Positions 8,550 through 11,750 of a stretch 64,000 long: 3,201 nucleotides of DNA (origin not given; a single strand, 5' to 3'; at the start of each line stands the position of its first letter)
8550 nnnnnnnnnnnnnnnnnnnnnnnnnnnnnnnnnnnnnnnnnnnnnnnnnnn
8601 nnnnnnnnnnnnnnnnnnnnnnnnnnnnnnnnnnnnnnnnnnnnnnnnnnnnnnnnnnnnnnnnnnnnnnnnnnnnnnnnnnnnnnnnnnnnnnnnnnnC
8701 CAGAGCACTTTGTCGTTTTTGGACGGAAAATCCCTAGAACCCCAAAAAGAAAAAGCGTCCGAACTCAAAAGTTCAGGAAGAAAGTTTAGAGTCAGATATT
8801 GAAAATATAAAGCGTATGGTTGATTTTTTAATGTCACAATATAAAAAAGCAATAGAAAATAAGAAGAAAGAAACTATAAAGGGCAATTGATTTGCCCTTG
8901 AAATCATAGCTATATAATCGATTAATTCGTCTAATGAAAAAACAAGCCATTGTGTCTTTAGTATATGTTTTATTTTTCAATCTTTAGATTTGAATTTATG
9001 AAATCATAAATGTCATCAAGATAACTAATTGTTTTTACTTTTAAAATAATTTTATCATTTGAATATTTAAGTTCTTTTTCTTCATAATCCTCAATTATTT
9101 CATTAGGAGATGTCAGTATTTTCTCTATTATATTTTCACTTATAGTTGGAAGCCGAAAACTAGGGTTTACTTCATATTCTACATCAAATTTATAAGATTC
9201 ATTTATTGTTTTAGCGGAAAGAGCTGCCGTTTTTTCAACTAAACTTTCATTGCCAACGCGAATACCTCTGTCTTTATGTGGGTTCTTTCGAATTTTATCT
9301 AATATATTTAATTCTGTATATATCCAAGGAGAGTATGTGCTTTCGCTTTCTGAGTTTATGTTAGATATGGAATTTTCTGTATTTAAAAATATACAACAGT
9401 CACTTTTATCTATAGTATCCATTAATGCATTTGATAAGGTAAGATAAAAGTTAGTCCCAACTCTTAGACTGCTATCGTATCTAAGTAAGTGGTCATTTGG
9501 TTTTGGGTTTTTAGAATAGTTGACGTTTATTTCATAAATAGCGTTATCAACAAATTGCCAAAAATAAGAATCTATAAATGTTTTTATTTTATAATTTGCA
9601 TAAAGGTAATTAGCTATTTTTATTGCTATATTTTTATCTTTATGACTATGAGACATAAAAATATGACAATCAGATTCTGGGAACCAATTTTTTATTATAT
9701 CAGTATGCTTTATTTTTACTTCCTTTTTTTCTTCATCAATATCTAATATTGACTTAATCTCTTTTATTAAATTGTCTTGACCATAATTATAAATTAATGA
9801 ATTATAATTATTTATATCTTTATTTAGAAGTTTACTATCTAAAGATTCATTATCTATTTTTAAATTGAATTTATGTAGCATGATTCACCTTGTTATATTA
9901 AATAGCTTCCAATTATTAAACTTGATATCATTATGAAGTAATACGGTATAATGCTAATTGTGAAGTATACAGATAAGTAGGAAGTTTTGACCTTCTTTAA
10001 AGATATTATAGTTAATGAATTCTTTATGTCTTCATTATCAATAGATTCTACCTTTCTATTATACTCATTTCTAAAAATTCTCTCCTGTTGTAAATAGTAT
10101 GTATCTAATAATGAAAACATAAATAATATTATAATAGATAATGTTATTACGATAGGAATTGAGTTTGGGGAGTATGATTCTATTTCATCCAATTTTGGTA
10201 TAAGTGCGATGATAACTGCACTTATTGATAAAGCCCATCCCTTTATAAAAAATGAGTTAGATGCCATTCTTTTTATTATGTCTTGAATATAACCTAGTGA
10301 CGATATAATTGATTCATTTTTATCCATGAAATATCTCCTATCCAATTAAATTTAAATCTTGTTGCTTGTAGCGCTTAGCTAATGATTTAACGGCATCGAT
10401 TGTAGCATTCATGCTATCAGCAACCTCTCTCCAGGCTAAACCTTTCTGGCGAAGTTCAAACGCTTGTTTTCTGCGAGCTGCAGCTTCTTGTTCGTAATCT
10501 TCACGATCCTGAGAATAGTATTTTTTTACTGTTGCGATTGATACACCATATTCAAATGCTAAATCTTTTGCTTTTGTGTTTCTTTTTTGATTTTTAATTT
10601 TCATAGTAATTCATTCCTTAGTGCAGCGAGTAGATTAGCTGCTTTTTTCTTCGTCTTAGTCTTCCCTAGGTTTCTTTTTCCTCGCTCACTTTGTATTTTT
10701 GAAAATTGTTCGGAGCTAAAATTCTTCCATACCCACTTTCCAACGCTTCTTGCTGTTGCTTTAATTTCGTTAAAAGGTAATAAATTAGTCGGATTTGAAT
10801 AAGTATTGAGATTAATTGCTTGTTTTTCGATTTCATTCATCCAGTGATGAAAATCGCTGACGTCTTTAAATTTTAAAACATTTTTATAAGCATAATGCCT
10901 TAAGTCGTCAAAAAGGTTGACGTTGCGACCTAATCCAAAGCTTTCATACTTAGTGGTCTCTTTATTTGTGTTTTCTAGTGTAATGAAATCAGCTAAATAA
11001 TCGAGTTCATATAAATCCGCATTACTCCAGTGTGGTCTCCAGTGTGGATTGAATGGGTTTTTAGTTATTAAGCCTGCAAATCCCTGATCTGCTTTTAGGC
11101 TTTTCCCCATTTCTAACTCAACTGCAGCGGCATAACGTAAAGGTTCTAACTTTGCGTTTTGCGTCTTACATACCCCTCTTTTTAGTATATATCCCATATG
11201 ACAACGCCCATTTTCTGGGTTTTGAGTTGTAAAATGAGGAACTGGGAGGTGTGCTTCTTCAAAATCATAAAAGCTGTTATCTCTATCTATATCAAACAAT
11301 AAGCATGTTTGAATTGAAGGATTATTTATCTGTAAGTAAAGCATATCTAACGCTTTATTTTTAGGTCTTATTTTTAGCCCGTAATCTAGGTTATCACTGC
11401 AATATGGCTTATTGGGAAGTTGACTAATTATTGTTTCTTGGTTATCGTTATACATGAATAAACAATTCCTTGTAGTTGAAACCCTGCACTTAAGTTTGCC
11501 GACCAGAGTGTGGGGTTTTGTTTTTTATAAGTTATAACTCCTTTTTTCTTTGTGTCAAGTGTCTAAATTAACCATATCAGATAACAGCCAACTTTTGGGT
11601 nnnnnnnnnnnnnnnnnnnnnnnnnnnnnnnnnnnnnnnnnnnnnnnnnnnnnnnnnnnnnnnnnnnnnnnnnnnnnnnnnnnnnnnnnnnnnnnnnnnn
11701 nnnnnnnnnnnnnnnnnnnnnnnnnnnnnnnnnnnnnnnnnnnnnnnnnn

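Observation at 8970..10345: Candidate undescribed defence module: TIR-like protein with a 3-TM partner, translationally coupled to a plasmid rep gene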

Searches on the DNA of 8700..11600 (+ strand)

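Call 7: search_dna_similar(query=window:8700-11600:+, collection=plasmids, mode=near, max_rows=30)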
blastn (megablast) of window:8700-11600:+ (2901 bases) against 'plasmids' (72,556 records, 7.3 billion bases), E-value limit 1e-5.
Records with a match: 1893; places in all: 3593; records where one place covers at least 80% of the query: 1.
Best place of each record, by identity: >=99% 1795; 95-99% 86; 90-95% 12.
By first word of the organism name: Klebsiella 1132; Escherichia 431; Enterobacter 194; Citrobacter 51; Salmonella 19; Aeromonas 17; Providencia 7; Raoultella 7; Pseudomonas 5; Serratia 5; and 14 more.
By predicted mobility (MOB-suite, as given by PLSDB): conjugative 1579; non-mobilizable 218; mobilizable 96.
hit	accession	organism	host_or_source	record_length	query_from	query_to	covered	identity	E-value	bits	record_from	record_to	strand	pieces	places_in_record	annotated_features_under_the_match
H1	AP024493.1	Providencia vermicola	Homo sapiens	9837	43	2901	99%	100.0%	0e+0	5280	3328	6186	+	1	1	hypothetical protein (x5)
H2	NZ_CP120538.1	Providencia sp. PROV099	Homo sapiens,Urine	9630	43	2899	47%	96.4%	0e+0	2256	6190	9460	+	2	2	site-specific DNA-methyltransferase | replication initiation protein | restriction endonuclease | plasmid replication protein | helix-turn-helix transcriptional regulator | and 1 other names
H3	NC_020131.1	Citrobacter freundii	-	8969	1651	2901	43%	95.5%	0e+0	1999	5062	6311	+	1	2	replication initiation protein | hypothetical protein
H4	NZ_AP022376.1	Providencia rettgeri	Homo sapiens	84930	2072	2901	29%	100.0%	0e+0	1533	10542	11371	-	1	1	replication initiation protein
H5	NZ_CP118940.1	Aeromonas caviae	Homo sapiens,cell culture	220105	1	59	2%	94.9%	2e-15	94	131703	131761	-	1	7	none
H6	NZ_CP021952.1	Klebsiella pneumoniae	-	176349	1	55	2%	96.4%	6e-15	92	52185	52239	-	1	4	none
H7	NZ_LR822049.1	Providencia rettgeri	-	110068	1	55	2%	96.4%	6e-15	92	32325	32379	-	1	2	none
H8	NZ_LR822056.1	Providencia rettgeri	-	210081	1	55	2%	96.4%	6e-15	92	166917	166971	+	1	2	none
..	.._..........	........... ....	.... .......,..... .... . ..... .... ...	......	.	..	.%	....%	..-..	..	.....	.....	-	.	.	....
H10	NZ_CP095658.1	Klebsiella pneumoniae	Homo sapiens,Pure culture one microbial ...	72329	1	55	2%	96.4%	6e-15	92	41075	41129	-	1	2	none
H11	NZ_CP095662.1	Escherichia coli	Homo sapiens,Pure culture one microbial ...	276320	1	55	2%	96.4%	6e-15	92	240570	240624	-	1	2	none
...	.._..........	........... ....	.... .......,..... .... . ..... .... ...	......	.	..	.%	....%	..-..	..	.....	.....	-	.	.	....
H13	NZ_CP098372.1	Klebsiella pneumoniae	Homo sapiens,urine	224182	1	55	2%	96.4%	6e-15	92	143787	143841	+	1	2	none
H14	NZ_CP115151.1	Enterobacter hormaechei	Homo sapiens,blood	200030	1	55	2%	96.4%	6e-15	92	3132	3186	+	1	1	none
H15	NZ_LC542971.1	Escherichia coli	Homo sapiens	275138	1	55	2%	96.4%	6e-15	92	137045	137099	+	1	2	none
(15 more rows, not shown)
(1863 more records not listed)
